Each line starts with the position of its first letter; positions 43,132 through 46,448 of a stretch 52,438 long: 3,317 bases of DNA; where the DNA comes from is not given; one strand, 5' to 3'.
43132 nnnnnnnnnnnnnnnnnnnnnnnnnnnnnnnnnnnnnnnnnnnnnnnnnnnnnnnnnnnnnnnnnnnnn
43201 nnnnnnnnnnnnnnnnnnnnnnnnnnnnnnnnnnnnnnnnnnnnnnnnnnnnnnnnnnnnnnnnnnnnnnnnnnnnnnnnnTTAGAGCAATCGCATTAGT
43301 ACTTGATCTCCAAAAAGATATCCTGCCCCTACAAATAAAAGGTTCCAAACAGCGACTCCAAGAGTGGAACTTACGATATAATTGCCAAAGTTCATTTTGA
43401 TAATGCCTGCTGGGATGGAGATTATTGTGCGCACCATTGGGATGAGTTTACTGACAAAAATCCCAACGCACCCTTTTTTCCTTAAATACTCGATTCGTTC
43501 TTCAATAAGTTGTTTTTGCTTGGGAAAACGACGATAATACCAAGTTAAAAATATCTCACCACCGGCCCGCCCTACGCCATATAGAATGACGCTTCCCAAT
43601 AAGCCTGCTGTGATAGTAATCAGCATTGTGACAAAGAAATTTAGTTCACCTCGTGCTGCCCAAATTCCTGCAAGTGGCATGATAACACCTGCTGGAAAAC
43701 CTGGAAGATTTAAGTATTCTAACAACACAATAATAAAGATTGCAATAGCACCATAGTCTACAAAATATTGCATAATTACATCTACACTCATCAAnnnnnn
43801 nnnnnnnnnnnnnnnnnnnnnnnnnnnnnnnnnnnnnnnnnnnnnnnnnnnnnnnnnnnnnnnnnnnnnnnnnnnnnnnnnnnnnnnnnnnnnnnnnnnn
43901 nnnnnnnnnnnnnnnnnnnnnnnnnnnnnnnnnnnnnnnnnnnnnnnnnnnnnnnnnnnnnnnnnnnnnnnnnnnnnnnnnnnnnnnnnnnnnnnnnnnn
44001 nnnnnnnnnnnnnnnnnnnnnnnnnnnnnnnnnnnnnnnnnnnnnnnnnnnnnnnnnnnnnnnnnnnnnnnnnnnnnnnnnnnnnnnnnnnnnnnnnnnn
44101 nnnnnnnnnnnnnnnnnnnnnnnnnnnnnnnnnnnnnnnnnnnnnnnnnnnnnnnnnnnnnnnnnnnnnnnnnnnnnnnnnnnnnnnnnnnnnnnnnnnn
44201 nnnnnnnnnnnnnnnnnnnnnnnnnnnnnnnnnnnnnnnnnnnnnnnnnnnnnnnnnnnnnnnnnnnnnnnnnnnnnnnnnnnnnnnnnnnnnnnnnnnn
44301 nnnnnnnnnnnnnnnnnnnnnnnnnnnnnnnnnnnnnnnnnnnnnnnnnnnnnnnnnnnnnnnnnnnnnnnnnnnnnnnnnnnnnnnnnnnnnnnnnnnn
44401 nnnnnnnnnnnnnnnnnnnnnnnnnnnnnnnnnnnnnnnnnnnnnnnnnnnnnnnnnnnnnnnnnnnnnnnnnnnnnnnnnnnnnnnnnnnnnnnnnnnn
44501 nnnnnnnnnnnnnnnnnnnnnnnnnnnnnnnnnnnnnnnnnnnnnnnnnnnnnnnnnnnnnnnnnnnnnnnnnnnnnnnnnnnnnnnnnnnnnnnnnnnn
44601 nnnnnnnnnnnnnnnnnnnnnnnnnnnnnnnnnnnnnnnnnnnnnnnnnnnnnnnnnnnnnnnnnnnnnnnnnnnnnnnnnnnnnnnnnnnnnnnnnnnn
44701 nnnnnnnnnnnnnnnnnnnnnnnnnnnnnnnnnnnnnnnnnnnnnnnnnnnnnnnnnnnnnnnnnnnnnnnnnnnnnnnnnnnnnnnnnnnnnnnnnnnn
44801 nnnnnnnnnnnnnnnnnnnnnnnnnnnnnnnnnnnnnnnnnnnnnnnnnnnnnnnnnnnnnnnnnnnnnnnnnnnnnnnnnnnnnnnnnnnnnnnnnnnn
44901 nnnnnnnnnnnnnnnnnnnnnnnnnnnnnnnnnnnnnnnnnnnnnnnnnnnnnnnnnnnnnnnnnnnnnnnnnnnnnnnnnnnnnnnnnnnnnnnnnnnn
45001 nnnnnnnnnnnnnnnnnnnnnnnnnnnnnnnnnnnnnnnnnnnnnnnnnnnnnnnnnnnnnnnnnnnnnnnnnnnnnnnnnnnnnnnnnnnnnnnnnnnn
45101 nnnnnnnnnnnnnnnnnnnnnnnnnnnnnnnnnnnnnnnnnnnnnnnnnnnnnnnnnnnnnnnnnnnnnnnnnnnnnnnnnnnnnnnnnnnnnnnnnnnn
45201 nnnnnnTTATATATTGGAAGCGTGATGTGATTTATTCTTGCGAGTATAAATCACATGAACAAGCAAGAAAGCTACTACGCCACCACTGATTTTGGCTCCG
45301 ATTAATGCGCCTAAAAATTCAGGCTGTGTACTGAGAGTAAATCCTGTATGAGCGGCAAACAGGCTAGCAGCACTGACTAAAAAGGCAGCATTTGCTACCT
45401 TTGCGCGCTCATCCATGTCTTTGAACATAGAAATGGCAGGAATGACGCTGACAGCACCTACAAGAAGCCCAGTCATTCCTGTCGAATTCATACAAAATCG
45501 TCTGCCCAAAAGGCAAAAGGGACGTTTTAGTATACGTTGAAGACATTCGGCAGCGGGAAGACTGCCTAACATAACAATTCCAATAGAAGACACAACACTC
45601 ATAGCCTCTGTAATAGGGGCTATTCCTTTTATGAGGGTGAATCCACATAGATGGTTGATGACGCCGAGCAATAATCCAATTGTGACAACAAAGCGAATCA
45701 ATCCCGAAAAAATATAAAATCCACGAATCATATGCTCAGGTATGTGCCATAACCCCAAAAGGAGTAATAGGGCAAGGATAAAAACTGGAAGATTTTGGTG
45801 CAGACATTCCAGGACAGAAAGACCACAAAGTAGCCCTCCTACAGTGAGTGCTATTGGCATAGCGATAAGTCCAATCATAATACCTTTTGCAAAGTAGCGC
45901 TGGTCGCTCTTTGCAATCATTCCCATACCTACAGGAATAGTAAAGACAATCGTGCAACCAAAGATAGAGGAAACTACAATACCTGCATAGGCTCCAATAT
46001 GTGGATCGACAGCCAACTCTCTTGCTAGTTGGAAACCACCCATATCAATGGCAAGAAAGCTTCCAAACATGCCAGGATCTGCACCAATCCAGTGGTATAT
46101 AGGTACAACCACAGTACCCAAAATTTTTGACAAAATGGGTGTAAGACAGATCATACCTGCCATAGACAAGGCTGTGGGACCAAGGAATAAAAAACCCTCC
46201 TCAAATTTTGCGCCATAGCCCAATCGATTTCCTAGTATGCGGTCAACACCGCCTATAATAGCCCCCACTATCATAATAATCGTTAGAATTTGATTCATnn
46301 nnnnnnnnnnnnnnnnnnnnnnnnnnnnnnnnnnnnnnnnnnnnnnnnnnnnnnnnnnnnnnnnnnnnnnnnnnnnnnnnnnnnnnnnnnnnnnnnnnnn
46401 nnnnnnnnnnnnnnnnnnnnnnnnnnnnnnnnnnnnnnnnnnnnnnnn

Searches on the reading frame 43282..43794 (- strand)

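Call 45: search_protein_families(library=pfam, proteins=[window:43282-43794:-], max_evalue=0.01)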
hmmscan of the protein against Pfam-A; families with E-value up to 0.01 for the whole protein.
window:43282-43794:- (170 aa): 1 family
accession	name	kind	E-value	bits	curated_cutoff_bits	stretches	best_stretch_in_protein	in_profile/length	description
PF09335.16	VTT_dom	-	5e-19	69.4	33.9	1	34-160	2-123/123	VTT domain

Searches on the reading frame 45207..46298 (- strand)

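Call 45: search_protein_families(library=pfam, proteins=[window:45207-46298:-], max_evalue=0.01)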
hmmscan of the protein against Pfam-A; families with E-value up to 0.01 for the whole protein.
window:45207-46298:- (363 aa): 1 family
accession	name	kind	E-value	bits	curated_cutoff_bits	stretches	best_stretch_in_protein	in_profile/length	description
PF04346.18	EutH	-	4.1e-120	401.6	25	1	1-347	1-348/351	Ethanolamine utilisation protein, EutH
